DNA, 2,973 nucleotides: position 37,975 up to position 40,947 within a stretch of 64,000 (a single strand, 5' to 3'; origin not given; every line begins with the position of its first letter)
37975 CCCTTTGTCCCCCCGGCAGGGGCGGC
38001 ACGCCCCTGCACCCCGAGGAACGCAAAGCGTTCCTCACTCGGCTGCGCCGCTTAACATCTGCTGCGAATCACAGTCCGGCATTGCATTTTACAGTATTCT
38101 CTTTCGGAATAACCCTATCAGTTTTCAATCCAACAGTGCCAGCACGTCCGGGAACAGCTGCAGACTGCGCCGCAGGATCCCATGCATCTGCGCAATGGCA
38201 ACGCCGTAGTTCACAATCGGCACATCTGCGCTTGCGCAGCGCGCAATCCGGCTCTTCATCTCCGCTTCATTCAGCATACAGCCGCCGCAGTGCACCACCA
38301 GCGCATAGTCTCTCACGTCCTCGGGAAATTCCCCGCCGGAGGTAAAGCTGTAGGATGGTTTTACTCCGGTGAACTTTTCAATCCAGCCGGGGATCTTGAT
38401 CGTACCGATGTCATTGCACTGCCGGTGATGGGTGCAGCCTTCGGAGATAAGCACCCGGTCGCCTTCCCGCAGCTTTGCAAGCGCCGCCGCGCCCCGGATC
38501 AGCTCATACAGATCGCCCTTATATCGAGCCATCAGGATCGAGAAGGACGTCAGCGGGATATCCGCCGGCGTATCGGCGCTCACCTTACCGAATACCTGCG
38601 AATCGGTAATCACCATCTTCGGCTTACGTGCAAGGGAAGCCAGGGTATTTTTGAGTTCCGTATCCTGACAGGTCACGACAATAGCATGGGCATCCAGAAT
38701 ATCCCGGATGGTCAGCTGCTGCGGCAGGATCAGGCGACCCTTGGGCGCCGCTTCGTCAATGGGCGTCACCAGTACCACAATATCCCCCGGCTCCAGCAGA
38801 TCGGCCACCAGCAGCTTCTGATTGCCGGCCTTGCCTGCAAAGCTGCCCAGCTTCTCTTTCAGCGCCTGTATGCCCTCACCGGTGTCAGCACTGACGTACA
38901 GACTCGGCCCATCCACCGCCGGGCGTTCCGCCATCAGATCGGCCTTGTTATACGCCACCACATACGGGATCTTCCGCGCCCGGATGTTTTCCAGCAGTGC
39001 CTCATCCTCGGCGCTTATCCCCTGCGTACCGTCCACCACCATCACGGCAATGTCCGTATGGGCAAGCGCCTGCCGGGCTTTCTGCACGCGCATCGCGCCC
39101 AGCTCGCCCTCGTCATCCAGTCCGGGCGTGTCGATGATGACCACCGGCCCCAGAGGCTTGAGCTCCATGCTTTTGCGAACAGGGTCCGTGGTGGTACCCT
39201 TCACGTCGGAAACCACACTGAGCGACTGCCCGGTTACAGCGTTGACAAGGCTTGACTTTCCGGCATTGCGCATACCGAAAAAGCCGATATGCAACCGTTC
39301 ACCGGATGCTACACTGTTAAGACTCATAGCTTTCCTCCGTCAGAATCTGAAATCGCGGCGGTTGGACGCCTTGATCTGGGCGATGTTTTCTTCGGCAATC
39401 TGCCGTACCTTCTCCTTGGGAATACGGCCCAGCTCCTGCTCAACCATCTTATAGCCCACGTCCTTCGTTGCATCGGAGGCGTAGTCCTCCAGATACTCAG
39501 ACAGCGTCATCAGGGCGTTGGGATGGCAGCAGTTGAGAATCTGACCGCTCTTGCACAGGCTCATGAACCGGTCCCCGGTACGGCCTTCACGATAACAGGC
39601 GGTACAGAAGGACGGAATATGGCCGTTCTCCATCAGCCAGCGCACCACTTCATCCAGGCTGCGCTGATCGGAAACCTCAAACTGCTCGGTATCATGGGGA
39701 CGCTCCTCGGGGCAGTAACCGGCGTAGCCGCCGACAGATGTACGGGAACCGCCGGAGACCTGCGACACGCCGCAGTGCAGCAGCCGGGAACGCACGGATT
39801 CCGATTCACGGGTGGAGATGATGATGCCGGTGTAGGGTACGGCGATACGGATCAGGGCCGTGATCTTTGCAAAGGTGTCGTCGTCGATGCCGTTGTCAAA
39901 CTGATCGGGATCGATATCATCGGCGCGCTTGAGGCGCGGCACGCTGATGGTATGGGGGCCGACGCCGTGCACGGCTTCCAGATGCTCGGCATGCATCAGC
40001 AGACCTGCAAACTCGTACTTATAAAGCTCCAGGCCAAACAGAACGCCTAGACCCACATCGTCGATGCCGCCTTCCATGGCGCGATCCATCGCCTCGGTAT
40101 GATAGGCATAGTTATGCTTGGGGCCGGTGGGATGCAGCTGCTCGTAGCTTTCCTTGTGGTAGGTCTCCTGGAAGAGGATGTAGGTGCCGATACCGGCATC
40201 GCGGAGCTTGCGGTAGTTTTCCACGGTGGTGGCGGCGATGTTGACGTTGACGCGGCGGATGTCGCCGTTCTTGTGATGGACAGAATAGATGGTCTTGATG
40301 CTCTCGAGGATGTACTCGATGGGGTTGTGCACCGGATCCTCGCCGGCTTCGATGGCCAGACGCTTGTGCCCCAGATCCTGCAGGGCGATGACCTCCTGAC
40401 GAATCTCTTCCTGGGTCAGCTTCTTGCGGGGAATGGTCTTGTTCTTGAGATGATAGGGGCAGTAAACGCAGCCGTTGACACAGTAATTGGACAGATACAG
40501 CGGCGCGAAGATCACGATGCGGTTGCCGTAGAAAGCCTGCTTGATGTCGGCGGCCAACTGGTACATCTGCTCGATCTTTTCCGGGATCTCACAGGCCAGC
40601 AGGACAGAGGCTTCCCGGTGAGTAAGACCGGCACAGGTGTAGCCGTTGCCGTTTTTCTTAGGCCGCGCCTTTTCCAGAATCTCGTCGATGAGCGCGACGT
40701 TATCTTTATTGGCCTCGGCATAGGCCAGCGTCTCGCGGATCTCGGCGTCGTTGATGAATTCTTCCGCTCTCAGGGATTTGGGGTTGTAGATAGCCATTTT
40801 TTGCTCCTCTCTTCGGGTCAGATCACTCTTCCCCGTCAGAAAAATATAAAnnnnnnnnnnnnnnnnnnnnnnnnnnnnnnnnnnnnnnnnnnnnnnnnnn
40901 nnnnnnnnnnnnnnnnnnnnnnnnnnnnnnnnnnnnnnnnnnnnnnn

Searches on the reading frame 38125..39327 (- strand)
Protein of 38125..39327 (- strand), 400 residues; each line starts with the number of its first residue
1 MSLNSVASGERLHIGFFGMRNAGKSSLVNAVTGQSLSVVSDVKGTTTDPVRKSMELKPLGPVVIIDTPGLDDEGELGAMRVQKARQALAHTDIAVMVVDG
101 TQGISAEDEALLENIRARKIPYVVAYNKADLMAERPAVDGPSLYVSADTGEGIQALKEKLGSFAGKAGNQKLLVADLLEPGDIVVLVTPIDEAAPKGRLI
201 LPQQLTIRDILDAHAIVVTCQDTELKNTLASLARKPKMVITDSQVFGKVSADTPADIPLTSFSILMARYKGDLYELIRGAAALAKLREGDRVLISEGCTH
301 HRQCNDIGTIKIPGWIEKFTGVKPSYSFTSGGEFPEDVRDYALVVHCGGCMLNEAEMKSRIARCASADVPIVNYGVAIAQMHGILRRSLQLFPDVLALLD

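Call 16: search_protein_families(library=pfam, proteins=[window:38125-39327:-])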
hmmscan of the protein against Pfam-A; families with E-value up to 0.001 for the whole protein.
window:38125-39327:- (400 aa): 8 families
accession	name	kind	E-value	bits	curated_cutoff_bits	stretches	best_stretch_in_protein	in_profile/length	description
PF18133.7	HydF_tetramer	-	3e-46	156.5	22.6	1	276-390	3-117/118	Hydrogen maturase F tetramerization domain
PF18128.7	HydF_dimer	-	8.5e-43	144.9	23.4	1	173-271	1-99/99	Hydrogen maturase F dimerization domain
PF01926.29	MMR_HSR1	-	1.3e-23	83.7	21.9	1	14-128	2-113/113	50S ribosome-binding GTPase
PF00009.33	GTP_EFTU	-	3.5e-09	36.9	26.5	1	63-135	72-138/188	Elongation factor Tu GTP binding domain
PF00350.29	Dynamin_N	-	5.9e-09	36.6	27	0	14-47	1-33/168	Dynamin family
PF02421.24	FeoB_N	-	1.1e-07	31.9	27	1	14-135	3-121/156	Ferrous iron transport protein B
PF03193.22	RsgA_GTPase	-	3.4e-06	27.4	30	0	16-71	111-169/174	RsgA GTPase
PF04548.22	AIG1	-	0.00063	19.6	27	0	17-116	6-108/212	AIG1 family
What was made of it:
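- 38125..39327 (-): hydF, the gene upstream of copy 1. Pfam HydF_dimer, HydF_tetramer, MMR_HSR1 (call 16)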

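Call 17: find_encoding_contigs(protein=window:38125-39327:-, flank=10000, max_places=10)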
Protein window:38125-39327:- (400 aa): 2 contigs read that carry it; 2 places shown.
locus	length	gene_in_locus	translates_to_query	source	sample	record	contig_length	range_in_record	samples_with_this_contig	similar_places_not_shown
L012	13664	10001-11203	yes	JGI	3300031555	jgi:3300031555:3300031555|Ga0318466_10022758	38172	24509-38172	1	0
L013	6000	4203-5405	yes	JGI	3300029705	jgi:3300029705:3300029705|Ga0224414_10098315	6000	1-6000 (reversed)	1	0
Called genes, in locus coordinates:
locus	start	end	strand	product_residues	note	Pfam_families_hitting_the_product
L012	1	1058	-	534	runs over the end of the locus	PF13229:Beta_helix (faint)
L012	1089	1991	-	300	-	PF04909:Amidohydro_2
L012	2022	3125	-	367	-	PF13472:Lipase_GDSL_2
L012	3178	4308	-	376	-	PF01073:3Beta_HSD (weak), PF01370:Epimerase, PF02719:Polysacc_synt_2, PF04321:RmlD_sub_bind, PF08659:KR (faint), PF16363:GDP_Man_Dehyd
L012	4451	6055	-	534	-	PF03063:Prismane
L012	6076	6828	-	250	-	PF00037:Fer4 (weak), PF12797:Fer4_2 (weak), PF12837:Fer4_6, PF13237:Fer4_10, PF14697:Fer4_21, PF12838:Fer4_7, PF13187:Fer4_9 (weak), PF27217:AF_0155, +1 more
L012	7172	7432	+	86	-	PF21699:TM1266-like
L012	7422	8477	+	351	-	PF04055:Radical_SAM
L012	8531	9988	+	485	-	PF04055:Radical_SAM, PF06968:BATS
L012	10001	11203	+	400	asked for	PF01926:MMR_HSR1, PF02421:FeoB_N (weak), PF03193:RsgA_GTPase (faint), PF00350:Dynamin_N (faint), PF00009:GTP_EFTU, PF18128:HydF_dimer, PF18133:HydF_tetramer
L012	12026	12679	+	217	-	PF00027:cNMP_binding (faint), PF13545:HTH_Crp_2, PF00325:Crp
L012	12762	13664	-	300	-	?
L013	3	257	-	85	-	?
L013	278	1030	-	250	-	PF00037:Fer4 (weak), PF12797:Fer4_2 (weak), PF12837:Fer4_6, PF13237:Fer4_10, PF14697:Fer4_21, PF12838:Fer4_7, PF13187:Fer4_9 (weak), PF27217:AF_0155, +1 more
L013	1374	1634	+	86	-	PF21699:TM1266-like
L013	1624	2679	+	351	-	PF04055:Radical_SAM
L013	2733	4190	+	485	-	PF04055:Radical_SAM, PF06968:BATS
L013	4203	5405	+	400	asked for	PF01926:MMR_HSR1, PF02421:FeoB_N (weak), PF03193:RsgA_GTPase (faint), PF00350:Dynamin_N (faint), PF00009:GTP_EFTU, PF18128:HydF_dimer, PF18133:HydF_tetramer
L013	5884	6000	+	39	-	?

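Call 36: list_cluster_members(proteins=[window:38125-39327:-, window:36649-37302:-, window:54006-56207:-, window:56440-58707:-])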
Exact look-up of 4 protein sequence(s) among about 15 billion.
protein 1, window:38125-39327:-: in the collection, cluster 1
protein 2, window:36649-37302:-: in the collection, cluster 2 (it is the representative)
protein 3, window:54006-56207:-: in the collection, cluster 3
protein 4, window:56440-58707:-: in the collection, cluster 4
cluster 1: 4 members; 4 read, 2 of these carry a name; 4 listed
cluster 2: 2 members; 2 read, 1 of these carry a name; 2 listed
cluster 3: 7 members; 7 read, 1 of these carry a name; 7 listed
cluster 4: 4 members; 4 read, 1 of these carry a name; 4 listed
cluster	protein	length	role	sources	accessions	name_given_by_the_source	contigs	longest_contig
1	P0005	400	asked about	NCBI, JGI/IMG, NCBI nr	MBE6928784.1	MAG: [FeFe] hydrogenase H-cluster maturation GTPase HydF [Ruminococcaceae bacterium] | [FeFe] hydrogenase H-cluster maturation GTPase HydF [Oscillospiraceae bacterium]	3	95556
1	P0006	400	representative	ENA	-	-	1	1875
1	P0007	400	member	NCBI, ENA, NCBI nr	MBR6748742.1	MAG: [Clostridia bacterium] | [FeFe] hydrogenase H-cluster maturation GTPase HydF [Clostridia bacterium]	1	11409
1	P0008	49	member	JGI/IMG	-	-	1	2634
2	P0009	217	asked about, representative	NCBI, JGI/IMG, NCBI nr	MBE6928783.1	MAG: Crp/Fnr family transcriptional regulator [Ruminococcaceae bacterium] | Crp/Fnr family transcriptional regulator [Oscillospiraceae bacterium]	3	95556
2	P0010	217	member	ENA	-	-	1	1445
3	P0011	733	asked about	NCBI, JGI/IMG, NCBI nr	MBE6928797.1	MAG: hypothetical protein E7463_00820 [Ruminococcaceae bacterium] | hypothetical protein [Oscillospiraceae bacterium]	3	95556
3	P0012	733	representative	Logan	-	-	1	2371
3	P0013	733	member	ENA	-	-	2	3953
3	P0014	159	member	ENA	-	-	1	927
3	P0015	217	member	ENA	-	-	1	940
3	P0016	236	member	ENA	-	-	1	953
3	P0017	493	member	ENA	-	-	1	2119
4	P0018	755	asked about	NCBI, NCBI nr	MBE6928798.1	MAG: hypothetical protein E7463_00825 [Ruminococcaceae bacterium] | hypothetical protein [Oscillospiraceae bacterium]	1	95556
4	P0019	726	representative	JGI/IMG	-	-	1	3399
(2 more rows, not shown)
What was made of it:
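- On SPRITE-like terminator repeat: The host is Oscillospiraceae (call 36).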

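Call 37: find_encoding_contigs(protein=P0007, flank=5000)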
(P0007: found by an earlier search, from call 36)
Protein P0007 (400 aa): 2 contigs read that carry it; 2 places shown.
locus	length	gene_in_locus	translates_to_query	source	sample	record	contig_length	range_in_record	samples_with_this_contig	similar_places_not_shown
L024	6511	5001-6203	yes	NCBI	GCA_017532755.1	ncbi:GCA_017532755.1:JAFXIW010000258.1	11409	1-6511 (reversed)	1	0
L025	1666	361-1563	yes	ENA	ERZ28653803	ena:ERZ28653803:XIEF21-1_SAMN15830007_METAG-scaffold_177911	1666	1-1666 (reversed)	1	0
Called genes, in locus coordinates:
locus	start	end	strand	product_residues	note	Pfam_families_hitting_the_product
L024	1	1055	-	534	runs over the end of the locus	PF03063:Prismane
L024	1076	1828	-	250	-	PF00037:Fer4 (weak), PF12797:Fer4_2 (weak), PF12837:Fer4_6, PF13237:Fer4_10, PF14697:Fer4_21, PF12838:Fer4_7, PF13187:Fer4_9 (weak), PF27217:AF_0155, +1 more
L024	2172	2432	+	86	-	PF21699:TM1266-like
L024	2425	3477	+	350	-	PF04055:Radical_SAM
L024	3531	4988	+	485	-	PF04055:Radical_SAM, PF06968:BATS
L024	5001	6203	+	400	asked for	PF01926:MMR_HSR1, PF02421:FeoB_N (weak), PF03193:RsgA_GTPase (faint), PF00350:Dynamin_N (faint), PF00009:GTP_EFTU, PF18128:HydF_dimer, PF18133:HydF_tetramer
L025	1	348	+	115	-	?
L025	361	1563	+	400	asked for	PF01926:MMR_HSR1, PF02421:FeoB_N (weak), PF03193:RsgA_GTPase (faint), PF00350:Dynamin_N (faint), PF00009:GTP_EFTU, PF18128:HydF_dimer, PF18133:HydF_tetramer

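Call 38: find_encoding_contigs(protein=P0013, flank=5000)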
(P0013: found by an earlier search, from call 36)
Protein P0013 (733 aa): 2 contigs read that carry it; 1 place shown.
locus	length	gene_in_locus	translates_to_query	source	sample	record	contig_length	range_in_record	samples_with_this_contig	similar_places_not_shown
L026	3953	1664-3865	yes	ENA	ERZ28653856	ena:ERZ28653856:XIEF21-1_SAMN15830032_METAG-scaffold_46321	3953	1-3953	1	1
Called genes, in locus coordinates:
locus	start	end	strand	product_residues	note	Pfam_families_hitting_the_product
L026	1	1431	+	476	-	?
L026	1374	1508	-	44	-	-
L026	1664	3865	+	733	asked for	-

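Call 63: find_homologous_proteins(query=window:38125-39327:-, max_evalue=1e-100)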
Query window:38125-39327:- (400 aa): 7998 proteins with E <= 1e-100 among 8000 candidates; the best 120 are listed.
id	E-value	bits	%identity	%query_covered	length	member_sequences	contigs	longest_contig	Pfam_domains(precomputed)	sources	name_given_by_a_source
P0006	6.6e-256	866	99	100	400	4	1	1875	PF18128.8,PF01926.30,PF00350.30,PF02421.25,PF00009.34,PF18133.8,PF03193.23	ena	-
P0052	5.9e-203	692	77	100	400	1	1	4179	PF18128.8,PF01926.30,PF00350.30,PF02421.25,PF00009.34,PF18133.8,PF03193.23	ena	-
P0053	4.1e-201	686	77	100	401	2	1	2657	PF18128.8,PF01926.30,PF00350.30,PF02421.25,PF00009.34,PF18133.8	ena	-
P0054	1.4e-198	678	77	100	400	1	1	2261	PF18128.8,PF01926.30,PF00350.30,PF02421.25,PF00009.34,PF18133.8,PF03193.23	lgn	-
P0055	1.8e-198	677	76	100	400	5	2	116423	PF18128.8,PF01926.30,PF00350.30,PF02421.25,PF00009.34,PF18133.8,PF03193.23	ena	-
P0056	2.7e-198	677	74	100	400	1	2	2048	PF18128.8,PF01926.30,PF00350.30,PF02421.25,PF00009.34,PF18133.8,PF03193.23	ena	-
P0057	9.9e-198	675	75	100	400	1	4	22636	PF18128.8,PF01926.30,PF00350.30,PF02421.25,PF00009.34,PF18133.8,PF03193.23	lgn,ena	-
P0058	3.8e-197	673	75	100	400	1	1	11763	PF18128.8,PF01926.30,PF00350.30,PF02421.25,PF00009.34,PF18133.8,PF03193.23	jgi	-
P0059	7.4e-197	672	77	100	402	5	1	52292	PF18128.8,PF01926.30,PF00350.30,PF02421.25,PF00009.34,PF18133.8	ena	-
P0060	8.3e-197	672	74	100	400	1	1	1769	PF18128.8,PF01926.30,PF00350.30,PF02421.25,PF00009.34,PF18133.8,PF03193.23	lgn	-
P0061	4.9e-196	669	75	100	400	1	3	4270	PF18128.8,PF01926.30,PF00350.30,PF02421.25,PF00009.34,PF18133.8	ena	-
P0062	5.8e-196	669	75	100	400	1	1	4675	PF18128.8,PF01926.30,PF00350.30,PF02421.25,PF00009.34,PF18133.8,PF03193.23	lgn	-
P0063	6.6e-196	669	75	100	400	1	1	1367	PF18128.8,PF01926.30,PF00350.30,PF02421.25,PF00009.34,PF18133.8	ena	-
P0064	1.3e-195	668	74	100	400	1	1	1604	PF18128.8,PF01926.30,PF00350.30,PF02421.25,PF00009.34,PF18133.8,PF03193.23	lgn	-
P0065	2.4e-195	667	74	100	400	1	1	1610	PF18128.8,PF01926.30,PF00350.30,PF02421.25,PF00009.34,PF18133.8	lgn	-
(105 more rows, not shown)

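Call 64: find_encoding_contigs(protein=P0055, flank=6000, max_places=2)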
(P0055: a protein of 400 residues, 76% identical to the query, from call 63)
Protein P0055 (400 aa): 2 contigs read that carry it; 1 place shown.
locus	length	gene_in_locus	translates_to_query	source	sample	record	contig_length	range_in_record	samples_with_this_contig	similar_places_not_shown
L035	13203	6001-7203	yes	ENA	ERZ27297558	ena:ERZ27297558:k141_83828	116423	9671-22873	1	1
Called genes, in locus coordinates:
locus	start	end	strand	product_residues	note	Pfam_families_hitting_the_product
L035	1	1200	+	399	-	PF00291:PALP, PF13291:ACT_4 (weak)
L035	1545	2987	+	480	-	-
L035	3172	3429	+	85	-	PF21699:TM1266-like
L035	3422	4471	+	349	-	PF04055:Radical_SAM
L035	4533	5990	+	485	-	PF04055:Radical_SAM, PF06968:BATS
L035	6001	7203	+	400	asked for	PF01926:MMR_HSR1, PF02421:FeoB_N (weak), PF03193:RsgA_GTPase (faint), PF00350:Dynamin_N (faint), PF00009:GTP_EFTU, PF18128:HydF_dimer, PF18133:HydF_tetramer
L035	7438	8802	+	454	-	PF00860:Xan_ur_permease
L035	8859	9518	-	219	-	PF00027:cNMP_binding, PF13545:HTH_Crp_2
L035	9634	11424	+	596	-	PF00753:Lactamase_B, PF19583:ODP, PF12724:Flavodoxin_5 (weak), PF01613:Flavin_Reduct, PF21349:RUBY_RBDX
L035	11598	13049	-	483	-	PF12838:Fer4_7, PF00037:Fer4, PF12797:Fer4_2 (weak), PF12837:Fer4_6 (weak), PF13237:Fer4_10 (weak), PF25160:LdpA_Fe-S-bd, PF00037:Fer4, PF02906:Fe_hyd_lg_C, +6 more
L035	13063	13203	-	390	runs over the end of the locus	PF07228:SpoIIE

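Call 65: find_encoding_contigs(protein=P0059, flank=6000, max_places=2)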
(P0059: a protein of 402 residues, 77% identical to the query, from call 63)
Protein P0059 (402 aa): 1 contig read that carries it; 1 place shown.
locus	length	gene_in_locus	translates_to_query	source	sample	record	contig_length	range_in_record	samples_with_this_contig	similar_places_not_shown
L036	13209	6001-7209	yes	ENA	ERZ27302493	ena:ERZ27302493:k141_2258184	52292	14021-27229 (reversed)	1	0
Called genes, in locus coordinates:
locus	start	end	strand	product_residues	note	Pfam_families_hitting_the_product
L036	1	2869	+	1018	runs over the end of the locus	PF22907:Ams1-like_1st (weak), PF01074:Glyco_hydro_38N, PF09261:Alpha-mann_mid, PF07748:Glyco_hydro_38C, PF17677:Glyco_hydro38C2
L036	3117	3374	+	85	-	PF21699:TM1266-like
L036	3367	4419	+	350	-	PF04055:Radical_SAM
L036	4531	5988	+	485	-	PF04055:Radical_SAM, PF06968:BATS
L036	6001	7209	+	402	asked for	PF01926:MMR_HSR1, PF02421:FeoB_N (weak), PF00350:Dynamin_N (faint), PF00009:GTP_EFTU (weak), PF18128:HydF_dimer, PF18133:HydF_tetramer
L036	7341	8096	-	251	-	PF02311:AraC_binding, PF00165:HTH_AraC, PF12833:HTH_18, PF00165:HTH_AraC (weak)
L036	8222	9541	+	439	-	PF02056:Glyco_hydro_4, PF11975:Glyco_hydro_4C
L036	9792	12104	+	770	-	PF00664:ABC_membrane, PF00005:ABC_tran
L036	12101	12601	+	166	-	PF08909:DUF1854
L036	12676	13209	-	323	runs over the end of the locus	PF04055:Radical_SAM, PF16199:Radical_SAM_C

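Call 67: find_encoding_contigs(protein=P0017, flank=3000, max_places=3)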
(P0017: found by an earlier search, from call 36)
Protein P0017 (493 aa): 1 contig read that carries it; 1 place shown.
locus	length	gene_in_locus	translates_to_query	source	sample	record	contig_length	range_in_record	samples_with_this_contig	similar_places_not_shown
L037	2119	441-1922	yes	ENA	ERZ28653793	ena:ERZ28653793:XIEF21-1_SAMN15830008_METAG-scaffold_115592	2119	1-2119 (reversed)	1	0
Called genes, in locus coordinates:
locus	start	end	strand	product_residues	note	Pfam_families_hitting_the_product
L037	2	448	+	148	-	?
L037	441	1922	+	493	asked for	-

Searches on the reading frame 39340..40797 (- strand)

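Call 16: search_protein_families(library=pfam, proteins=[window:39340-40797:-])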
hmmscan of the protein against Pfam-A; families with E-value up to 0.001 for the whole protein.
window:39340-40797:- (485 aa): 2 families
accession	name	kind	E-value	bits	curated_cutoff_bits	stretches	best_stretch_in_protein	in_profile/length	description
PF06968.18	BATS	-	6e-17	62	22.2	1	285-392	1-86/88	Biotin and Thiamin Synthesis associated domain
PF04055.27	Radical_SAM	-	6.7e-17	62.6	29.5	1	102-252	3-148/166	Radical SAM superfamily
